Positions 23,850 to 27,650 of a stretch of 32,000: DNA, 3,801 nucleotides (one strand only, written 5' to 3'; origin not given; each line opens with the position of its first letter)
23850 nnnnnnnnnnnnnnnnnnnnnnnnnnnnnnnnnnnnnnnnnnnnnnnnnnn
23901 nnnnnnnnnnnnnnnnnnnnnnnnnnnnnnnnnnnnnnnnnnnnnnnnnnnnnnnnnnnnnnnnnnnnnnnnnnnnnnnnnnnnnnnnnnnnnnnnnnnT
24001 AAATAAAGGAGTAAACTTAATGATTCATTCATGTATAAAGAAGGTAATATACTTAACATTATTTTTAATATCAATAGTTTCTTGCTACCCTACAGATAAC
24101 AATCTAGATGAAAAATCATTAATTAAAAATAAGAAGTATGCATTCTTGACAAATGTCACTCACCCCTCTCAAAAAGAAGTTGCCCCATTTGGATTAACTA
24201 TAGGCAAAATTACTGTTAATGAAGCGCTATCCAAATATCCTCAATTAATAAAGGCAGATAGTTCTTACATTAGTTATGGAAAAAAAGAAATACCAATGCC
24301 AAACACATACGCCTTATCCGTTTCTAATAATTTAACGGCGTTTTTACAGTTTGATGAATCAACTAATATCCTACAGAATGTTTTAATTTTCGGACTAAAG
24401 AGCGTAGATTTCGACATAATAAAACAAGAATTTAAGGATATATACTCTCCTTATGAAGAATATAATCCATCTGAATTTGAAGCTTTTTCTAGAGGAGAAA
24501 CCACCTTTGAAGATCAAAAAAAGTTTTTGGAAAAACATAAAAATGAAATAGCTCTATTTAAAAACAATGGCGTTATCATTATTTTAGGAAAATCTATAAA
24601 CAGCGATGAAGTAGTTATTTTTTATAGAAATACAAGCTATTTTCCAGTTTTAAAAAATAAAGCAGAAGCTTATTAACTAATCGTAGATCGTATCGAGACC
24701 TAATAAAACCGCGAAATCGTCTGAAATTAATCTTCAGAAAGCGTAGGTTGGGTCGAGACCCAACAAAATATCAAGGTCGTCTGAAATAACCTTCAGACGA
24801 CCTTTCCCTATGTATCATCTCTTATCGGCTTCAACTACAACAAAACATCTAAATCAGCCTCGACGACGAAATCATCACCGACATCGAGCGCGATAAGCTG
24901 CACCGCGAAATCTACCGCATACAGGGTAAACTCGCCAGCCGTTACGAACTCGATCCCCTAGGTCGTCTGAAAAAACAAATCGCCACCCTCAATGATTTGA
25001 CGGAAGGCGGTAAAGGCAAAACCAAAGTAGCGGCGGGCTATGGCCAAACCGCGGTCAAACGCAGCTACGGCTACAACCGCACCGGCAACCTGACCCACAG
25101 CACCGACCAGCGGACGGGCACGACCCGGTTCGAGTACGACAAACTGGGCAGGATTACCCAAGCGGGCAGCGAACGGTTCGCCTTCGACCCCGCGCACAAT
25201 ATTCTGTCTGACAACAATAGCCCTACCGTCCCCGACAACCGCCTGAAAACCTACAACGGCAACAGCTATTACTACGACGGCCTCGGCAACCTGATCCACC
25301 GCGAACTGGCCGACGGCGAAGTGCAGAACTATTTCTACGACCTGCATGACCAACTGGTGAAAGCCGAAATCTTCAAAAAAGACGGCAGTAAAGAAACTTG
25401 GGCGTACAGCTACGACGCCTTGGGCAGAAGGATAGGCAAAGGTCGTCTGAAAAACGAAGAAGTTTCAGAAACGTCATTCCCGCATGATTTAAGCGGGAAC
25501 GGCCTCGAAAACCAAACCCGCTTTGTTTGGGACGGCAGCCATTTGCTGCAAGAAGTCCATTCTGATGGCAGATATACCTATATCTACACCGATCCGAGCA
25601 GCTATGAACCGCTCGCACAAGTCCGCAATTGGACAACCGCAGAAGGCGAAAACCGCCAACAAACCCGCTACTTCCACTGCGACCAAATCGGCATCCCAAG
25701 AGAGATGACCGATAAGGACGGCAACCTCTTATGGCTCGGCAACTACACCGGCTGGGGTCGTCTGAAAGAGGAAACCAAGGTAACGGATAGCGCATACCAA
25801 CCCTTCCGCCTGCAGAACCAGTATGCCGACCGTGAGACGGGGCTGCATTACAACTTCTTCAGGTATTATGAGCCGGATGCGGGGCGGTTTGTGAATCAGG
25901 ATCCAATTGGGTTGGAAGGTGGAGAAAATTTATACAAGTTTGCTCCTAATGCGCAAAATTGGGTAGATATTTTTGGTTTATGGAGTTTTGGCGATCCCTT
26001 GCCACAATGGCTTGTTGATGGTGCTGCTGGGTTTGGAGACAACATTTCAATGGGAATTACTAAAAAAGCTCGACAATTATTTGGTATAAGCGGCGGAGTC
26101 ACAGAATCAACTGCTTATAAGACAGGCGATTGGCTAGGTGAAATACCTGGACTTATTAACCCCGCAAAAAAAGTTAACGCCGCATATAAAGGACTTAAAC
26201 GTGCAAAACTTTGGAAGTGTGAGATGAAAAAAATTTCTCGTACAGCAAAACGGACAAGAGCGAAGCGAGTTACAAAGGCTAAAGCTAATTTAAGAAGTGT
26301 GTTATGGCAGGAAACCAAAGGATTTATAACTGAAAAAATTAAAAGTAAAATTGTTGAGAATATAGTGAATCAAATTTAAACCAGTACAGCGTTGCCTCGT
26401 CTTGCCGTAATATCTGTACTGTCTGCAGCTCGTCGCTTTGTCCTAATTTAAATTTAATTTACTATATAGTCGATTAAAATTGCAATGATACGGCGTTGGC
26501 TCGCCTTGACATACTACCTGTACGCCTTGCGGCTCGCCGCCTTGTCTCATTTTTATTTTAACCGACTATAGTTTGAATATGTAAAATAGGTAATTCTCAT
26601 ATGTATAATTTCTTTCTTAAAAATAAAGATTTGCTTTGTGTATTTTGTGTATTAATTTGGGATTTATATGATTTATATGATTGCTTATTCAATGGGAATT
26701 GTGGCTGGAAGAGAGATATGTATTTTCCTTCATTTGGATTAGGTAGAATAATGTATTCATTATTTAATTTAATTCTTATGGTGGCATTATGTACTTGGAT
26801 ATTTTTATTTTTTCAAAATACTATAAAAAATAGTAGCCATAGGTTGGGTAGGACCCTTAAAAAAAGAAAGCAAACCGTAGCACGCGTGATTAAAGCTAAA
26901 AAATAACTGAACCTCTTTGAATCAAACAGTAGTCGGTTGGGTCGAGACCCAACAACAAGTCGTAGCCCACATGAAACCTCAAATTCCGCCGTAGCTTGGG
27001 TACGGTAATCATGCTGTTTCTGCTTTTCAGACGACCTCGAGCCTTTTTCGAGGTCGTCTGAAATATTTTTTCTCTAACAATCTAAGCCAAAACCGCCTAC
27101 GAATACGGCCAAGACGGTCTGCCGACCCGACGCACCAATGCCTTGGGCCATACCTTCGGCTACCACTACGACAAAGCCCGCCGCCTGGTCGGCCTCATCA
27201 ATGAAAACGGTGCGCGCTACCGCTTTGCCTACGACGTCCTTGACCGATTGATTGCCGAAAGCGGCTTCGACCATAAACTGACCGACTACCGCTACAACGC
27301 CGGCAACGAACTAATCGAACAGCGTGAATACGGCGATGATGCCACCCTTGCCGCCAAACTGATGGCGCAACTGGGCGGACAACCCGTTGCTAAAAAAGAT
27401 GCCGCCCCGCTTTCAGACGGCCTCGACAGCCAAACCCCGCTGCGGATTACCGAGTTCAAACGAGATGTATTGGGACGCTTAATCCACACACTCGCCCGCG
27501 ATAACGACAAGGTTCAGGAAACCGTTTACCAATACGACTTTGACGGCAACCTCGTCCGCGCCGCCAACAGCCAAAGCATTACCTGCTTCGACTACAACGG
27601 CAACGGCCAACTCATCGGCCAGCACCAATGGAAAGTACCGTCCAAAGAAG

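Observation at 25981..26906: Orphan cassette 3 carries a third unknown toxin tip and a displaced candidate immunity gene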

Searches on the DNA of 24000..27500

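Call 79: search_rna_families(source=window, start=24000, end=27500, threshold=evalue, max_evalue=0.1)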
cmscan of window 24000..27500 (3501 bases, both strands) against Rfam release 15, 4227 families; matches with E-value up to 0.1: 0.
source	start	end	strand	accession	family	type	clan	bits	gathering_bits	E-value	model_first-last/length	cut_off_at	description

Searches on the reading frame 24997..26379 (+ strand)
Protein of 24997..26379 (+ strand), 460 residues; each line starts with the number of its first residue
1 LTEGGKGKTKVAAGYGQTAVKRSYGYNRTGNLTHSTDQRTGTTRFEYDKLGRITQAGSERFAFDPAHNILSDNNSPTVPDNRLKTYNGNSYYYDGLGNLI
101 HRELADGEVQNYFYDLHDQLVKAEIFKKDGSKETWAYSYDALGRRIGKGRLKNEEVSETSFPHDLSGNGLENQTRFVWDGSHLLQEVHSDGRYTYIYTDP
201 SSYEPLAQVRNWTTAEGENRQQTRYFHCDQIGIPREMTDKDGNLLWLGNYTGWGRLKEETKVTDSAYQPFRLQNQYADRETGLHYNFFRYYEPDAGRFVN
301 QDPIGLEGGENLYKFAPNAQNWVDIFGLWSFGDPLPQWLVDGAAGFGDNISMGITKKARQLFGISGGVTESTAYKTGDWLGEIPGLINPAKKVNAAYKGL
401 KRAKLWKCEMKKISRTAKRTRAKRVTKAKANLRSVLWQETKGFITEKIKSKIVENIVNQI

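Call 5: search_protein_families(library=pfam, proteins=[window:24997-26379:+], max_evalue=0.1)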
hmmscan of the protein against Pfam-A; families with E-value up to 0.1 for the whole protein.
window:24997-26379:+ (460 aa): 2 families
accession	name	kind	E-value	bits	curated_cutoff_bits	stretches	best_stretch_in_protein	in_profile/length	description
PF05593.20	RHS_repeat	-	9e-17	61.5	22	2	26-56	1-31/38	RHS Repeat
PF03527.20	RHS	-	1.4e-12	47.7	27.9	1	225-259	3-37/38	RHS protein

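Call 6: search_protein_families(library=ncbifam, proteins=[window:24997-26379:+], max_evalue=0.1)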
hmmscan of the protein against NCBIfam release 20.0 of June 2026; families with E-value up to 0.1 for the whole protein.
window:24997-26379:+ (460 aa): 3 families
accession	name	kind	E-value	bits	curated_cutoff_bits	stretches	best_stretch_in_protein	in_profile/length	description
NF041261.1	RHS_core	equivalog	1.4e-29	102.6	2000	2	222-328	1156-1261/1261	RHS element core protein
TIGR03696.1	Rhs_assc_core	domain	2.2e-20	73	32.5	1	250-328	1-76/76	RHS repeat-associated core domain-containing protein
TIGR01643.1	YD_repeat_2x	repeat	1.5e-15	57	15.8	3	26-54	1-29/42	YD repeat-containing protein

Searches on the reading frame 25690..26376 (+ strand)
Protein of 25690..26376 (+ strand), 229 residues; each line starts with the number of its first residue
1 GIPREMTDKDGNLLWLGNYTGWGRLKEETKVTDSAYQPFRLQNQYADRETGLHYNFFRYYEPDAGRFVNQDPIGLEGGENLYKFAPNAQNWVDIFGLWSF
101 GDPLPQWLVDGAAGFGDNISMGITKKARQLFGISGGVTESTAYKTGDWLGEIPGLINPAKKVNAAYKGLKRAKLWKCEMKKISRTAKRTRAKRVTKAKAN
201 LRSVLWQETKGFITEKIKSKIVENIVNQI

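Call 51: search_solved_structures(query=window:25690-26376:+, max_evalue=0.01, show_alignments=5)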
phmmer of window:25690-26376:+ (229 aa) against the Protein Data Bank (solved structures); distinct sequences matched with E-value up to 0.01: 25.
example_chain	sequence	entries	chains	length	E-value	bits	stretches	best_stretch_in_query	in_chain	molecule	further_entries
7q97_A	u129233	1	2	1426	9.2e-26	94.3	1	1-96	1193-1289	Rhs family protein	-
8qja_A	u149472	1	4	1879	5.1e-24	88.5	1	1-97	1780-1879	Putative type VI secretion system YD repeat-containing Rhs element Vgr protein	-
8qjc_A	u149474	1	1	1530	9.5e-22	81.1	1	4-108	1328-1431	T6SS-associated Rhs core and toxin domain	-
8qjd_A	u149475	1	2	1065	2.7e-20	76.4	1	4-97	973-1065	Salmonella bongori Rhs core domain (residues 360-1420)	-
8qjb_A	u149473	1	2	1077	2.7e-20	76.3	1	4-97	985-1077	T6SS-associated Rhs core domain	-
8h8a_A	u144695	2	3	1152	7.4e-19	71.7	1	1-96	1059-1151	Putative Rhs-family protein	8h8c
8uy4_A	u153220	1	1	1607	3e-18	69.7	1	1-101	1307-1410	Tse15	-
8h8b_A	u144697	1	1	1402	3.3e-18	69.5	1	1-96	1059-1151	Putative Rhs-family protein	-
8cp6_B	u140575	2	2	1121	2.6e-17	66.6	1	1-89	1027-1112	Toxin protein Tse5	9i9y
8uxt_A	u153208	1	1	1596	7.7e-17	65.1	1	1-101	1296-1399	Tse15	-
7pq5_L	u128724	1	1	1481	1.2e-09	41.5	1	39-98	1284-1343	Tre23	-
5kis_B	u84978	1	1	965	3.8e-07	33.3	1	8-96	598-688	RHS2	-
9c4k_Q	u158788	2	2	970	4.5e-07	33.1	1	30-88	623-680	Toxin subunit YenC2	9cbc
4igl_B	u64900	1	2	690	7.1e-07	32.4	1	30-87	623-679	YenC2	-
6l7i_G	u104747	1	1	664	1.5e-06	31.3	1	27-87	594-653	TccC2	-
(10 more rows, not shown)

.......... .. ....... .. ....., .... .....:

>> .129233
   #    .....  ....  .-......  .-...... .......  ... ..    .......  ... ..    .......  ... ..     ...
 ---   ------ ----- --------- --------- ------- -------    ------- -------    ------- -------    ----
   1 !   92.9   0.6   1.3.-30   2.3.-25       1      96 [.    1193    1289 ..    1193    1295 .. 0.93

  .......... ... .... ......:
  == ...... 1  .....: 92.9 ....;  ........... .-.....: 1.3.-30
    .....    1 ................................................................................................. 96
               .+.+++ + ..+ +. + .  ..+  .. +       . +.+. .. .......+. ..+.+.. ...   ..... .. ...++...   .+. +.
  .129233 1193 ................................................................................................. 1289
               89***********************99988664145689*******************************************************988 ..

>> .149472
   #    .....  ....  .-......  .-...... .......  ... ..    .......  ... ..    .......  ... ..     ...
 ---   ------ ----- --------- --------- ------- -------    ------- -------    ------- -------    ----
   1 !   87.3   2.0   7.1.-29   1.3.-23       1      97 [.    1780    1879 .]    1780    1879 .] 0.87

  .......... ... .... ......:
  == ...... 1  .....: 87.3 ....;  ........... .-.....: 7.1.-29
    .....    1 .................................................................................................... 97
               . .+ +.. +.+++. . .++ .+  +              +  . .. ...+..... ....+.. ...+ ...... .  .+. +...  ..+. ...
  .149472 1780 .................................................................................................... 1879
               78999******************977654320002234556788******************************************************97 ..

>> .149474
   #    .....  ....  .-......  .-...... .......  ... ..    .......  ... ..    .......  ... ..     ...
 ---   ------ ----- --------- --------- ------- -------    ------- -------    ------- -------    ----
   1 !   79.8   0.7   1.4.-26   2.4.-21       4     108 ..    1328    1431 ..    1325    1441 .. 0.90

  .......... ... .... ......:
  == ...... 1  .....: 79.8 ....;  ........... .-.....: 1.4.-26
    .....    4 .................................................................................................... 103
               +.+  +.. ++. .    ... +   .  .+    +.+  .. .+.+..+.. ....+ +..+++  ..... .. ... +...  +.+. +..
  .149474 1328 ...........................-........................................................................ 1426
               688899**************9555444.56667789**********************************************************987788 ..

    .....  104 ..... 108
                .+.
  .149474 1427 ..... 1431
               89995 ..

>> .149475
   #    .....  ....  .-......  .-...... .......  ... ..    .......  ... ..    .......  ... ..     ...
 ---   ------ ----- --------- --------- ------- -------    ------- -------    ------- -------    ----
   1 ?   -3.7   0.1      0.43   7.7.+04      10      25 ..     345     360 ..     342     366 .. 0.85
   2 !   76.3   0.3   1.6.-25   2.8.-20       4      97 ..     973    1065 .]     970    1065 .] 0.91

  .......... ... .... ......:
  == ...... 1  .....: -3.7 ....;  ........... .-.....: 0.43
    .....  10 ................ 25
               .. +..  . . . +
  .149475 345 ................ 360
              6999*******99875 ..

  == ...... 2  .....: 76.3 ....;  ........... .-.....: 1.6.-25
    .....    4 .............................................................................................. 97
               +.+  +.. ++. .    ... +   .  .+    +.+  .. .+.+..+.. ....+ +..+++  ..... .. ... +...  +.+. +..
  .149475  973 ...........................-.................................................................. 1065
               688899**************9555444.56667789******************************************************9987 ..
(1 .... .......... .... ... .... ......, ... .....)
